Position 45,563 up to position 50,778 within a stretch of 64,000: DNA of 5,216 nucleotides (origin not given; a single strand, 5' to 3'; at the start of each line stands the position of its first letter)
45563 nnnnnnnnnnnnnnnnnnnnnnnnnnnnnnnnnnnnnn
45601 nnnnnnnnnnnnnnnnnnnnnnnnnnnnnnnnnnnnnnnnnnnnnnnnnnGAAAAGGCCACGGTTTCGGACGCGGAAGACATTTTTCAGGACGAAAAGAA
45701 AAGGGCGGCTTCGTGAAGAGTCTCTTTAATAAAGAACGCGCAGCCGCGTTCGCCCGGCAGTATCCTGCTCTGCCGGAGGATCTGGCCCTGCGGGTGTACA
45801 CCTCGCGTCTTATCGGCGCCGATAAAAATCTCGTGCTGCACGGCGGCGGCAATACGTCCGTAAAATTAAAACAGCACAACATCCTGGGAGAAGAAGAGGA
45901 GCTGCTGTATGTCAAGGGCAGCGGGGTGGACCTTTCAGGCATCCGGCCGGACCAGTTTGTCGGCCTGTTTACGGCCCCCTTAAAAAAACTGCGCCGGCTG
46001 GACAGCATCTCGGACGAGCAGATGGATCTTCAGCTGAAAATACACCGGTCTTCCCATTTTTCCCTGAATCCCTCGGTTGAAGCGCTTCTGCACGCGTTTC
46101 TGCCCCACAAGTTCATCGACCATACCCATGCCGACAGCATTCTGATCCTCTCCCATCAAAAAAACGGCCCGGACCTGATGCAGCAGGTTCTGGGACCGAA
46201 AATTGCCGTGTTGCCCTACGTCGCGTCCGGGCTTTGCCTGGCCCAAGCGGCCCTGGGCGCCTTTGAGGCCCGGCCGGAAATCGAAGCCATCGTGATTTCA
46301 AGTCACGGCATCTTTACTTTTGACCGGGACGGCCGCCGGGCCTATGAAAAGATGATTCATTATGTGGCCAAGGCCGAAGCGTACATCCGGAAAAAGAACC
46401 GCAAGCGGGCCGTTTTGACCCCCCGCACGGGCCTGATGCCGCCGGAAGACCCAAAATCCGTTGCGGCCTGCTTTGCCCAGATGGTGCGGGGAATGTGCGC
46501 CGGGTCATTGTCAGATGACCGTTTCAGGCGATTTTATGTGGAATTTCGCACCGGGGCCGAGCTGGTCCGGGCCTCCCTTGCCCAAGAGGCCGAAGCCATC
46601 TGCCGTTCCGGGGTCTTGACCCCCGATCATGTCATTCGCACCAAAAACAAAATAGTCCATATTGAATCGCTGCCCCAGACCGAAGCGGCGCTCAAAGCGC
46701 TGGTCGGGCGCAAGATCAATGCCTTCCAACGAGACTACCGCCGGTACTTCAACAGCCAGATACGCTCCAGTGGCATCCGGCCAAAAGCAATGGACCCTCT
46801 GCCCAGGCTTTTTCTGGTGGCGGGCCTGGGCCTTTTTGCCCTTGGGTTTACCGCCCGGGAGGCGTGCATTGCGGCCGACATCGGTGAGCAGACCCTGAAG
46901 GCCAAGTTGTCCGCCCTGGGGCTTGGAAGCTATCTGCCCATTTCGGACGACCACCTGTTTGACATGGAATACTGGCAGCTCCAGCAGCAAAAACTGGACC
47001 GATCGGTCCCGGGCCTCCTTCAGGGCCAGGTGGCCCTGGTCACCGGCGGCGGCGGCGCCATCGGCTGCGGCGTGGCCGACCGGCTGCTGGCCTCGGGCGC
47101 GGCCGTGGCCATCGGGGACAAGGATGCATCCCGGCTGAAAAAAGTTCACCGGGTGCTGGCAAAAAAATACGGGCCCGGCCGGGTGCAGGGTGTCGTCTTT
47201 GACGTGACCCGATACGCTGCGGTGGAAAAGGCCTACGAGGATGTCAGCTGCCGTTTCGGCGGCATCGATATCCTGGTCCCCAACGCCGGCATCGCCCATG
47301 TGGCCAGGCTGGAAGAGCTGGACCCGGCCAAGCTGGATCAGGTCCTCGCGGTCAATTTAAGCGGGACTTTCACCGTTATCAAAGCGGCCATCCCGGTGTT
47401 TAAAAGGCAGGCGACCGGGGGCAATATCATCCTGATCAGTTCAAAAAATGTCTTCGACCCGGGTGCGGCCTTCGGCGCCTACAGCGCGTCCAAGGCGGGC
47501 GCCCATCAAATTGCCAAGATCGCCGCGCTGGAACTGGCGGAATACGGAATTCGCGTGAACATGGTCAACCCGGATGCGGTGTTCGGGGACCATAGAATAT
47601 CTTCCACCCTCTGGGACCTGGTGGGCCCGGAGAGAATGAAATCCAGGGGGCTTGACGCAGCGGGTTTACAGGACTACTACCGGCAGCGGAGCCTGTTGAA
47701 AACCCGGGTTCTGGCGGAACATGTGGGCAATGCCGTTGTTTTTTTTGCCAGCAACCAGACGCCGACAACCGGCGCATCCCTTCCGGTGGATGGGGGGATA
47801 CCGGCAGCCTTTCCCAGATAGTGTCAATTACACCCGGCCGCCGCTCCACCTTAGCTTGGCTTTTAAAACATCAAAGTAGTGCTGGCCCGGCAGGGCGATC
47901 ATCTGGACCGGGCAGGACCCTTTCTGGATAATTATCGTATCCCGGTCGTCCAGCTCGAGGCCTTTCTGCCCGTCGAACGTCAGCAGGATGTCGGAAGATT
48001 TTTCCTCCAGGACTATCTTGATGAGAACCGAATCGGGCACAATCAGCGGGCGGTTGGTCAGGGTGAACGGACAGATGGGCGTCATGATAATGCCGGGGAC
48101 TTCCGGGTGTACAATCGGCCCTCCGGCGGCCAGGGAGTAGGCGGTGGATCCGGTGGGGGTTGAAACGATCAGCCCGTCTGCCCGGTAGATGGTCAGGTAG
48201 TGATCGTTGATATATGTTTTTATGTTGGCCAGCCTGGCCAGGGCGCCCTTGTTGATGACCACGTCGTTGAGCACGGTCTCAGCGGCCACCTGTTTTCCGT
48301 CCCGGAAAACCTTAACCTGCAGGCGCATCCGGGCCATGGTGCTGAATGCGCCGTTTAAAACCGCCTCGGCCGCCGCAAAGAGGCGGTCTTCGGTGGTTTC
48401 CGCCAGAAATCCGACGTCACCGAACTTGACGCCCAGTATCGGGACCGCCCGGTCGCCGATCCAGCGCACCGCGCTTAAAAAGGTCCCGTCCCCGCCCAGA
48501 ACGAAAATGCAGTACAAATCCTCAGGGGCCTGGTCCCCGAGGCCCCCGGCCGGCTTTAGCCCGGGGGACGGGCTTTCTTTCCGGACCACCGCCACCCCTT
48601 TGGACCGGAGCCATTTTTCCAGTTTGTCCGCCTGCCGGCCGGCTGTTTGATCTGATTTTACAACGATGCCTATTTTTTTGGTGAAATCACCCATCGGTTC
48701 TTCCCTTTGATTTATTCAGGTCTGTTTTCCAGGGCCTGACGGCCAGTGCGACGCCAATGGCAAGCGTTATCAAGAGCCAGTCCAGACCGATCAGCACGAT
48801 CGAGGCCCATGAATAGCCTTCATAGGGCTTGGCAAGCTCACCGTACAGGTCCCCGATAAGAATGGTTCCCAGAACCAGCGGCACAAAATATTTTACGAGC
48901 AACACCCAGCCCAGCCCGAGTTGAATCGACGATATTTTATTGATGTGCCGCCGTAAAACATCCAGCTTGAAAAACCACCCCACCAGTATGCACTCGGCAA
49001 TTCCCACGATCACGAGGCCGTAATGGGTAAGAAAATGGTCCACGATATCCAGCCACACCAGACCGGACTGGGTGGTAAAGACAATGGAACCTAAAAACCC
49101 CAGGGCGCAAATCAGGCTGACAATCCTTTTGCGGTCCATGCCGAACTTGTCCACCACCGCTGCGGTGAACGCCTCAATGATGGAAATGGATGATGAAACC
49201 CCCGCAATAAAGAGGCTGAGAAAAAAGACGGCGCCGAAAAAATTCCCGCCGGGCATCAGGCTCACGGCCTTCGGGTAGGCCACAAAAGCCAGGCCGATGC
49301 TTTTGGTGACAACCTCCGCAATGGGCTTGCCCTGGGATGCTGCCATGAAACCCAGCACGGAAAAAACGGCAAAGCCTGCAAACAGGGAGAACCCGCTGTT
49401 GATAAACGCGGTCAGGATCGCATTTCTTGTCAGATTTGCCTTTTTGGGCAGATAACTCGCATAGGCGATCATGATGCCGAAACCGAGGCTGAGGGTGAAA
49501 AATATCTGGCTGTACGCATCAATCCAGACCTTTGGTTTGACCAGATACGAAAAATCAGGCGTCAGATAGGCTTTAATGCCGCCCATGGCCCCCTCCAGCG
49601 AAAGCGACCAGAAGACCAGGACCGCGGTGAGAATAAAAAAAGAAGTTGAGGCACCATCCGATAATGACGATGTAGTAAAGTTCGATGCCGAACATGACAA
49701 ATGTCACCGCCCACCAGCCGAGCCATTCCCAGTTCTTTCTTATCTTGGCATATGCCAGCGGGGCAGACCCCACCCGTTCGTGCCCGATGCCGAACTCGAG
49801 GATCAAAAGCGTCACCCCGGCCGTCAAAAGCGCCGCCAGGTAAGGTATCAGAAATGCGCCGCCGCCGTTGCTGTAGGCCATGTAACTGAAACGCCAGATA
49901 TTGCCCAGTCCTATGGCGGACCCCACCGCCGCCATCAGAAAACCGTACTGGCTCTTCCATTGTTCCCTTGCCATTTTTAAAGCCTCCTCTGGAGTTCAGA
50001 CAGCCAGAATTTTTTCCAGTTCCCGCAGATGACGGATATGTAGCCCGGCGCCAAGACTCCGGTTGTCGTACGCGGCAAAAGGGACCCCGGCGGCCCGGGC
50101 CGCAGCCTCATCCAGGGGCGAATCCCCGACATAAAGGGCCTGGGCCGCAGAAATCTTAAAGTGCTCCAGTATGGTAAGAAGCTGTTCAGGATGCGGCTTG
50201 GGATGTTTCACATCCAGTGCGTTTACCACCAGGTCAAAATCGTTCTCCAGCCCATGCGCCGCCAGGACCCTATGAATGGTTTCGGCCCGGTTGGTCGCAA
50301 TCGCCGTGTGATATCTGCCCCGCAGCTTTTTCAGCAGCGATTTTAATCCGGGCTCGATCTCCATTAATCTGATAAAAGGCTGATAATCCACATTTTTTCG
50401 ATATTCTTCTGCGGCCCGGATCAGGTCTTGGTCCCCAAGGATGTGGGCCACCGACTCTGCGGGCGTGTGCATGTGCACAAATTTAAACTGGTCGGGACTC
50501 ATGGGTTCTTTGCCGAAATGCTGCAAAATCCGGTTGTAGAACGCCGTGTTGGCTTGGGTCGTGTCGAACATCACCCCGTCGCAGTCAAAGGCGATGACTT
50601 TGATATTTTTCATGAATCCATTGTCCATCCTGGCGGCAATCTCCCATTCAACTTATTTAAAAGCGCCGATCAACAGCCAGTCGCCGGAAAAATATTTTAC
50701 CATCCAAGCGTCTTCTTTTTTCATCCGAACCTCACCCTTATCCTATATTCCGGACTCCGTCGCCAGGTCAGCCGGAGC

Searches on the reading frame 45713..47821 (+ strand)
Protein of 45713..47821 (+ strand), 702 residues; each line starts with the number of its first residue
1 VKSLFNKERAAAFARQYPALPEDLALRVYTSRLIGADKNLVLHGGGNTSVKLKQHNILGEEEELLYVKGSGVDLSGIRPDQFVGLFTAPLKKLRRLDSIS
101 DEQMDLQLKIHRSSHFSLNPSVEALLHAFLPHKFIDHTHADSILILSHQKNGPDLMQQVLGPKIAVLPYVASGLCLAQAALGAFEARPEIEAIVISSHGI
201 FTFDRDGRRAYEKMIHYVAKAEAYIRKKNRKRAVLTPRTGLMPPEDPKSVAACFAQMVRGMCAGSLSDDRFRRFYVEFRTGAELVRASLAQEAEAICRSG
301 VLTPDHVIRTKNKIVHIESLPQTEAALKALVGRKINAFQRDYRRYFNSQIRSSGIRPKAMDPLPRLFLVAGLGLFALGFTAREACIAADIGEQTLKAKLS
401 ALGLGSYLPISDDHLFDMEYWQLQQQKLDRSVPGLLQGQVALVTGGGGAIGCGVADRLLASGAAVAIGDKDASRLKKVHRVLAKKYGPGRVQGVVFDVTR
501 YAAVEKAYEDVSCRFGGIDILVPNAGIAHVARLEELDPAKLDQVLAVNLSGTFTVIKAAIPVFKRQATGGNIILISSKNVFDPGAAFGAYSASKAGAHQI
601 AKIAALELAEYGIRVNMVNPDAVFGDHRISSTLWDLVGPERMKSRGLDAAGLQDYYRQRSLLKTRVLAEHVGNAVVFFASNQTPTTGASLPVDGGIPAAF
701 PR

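Call 8: search_protein_families(library=pfam, proteins=[window:45713-47821:+], max_evalue=0.001)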
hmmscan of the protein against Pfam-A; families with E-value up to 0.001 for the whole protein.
window:45713-47821:+ (702 aa): 6 families
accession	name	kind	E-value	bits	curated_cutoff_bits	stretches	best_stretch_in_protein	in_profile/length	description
PF00106.31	adh_short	-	6.3e-46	156.8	26.6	1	439-624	1-183/195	short chain dehydrogenase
PF13561.12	adh_short_C2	-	1.2e-40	140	27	1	450-696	8-235/236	Enoyl-(Acyl carrier protein) reductase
PF00596.27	Aldolase_II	-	4.8e-19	69.4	22.2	1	29-224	5-182/183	Class II Aldolase and Adducin N-terminal domain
PF08659.16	KR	-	7.4e-08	33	22.6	1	441-559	3-123/180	KR domain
PF01370.27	Epimerase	-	1.2e-06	28.6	20.9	1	441-627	1-176/240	NAD dependent epimerase/dehydratase family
PF02719.21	Polysacc_synt_2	-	5e-06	26.4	20.2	1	442-601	2-149/293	Polysaccharide biosynthesis protein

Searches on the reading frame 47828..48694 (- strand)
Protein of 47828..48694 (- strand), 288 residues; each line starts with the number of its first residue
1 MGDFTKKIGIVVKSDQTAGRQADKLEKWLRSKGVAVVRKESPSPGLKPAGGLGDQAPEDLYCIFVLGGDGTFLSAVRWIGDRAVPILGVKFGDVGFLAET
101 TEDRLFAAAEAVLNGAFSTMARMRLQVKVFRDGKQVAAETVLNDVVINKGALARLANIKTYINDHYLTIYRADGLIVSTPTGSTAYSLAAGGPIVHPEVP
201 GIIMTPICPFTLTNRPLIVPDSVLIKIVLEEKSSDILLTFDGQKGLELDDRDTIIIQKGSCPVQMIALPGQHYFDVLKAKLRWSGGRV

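Call 8: search_protein_families(library=pfam, proteins=[window:47828-48694:-], max_evalue=0.001)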
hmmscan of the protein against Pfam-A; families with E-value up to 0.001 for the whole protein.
window:47828-48694:- (288 aa): 2 families
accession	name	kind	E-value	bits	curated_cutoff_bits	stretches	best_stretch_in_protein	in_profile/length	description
PF20143.4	NAD_kinase_C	-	1.3e-38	132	23.7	1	142-267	1-125/126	ATP-NAD kinase C-terminal domain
PF01513.26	NAD_kinase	-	4.7e-15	56.5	25.5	1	47-116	60-129/130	ATP-NAD kinase N-terminal domain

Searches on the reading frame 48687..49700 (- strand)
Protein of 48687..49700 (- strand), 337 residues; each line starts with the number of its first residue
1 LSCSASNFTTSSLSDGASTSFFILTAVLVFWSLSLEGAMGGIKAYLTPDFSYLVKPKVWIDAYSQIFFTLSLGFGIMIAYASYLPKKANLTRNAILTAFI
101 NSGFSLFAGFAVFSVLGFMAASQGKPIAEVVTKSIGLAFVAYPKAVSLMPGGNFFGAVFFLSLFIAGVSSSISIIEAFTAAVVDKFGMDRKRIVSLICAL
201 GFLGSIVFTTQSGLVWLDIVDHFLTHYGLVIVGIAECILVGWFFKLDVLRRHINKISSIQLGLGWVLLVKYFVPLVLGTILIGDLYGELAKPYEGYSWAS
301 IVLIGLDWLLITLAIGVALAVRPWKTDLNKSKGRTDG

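Call 8: search_protein_families(library=pfam, proteins=[window:48687-49700:-], max_evalue=0.001)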
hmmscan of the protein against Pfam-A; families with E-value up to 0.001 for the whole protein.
window:48687-49700:- (337 aa): 1 family
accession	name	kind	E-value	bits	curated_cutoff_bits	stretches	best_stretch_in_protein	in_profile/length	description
PF00209.24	SNF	-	3.3e-75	254.2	27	1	20-313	212-508/524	Sodium:neurotransmitter symporter family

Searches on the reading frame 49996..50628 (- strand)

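Call 8: search_protein_families(library=pfam, proteins=[window:49996-50628:-], max_evalue=0.001)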
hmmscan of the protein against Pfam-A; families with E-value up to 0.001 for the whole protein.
window:49996-50628:- (210 aa): 3 families
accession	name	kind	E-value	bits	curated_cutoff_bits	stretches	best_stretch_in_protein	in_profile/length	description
PF13419.12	HAD_2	-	1.5e-32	113.5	23.8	1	12-186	1-177/178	Haloacid dehalogenase-like hydrolase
PF00702.32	Hydrolase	-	2.9e-23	83.7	26.4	1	9-181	1-191/191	haloacid dehalogenase-like hydrolase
PF13242.12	Hydrolase_like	-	0.00011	22.5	22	1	144-186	4-47/75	HAD-hyrolase-like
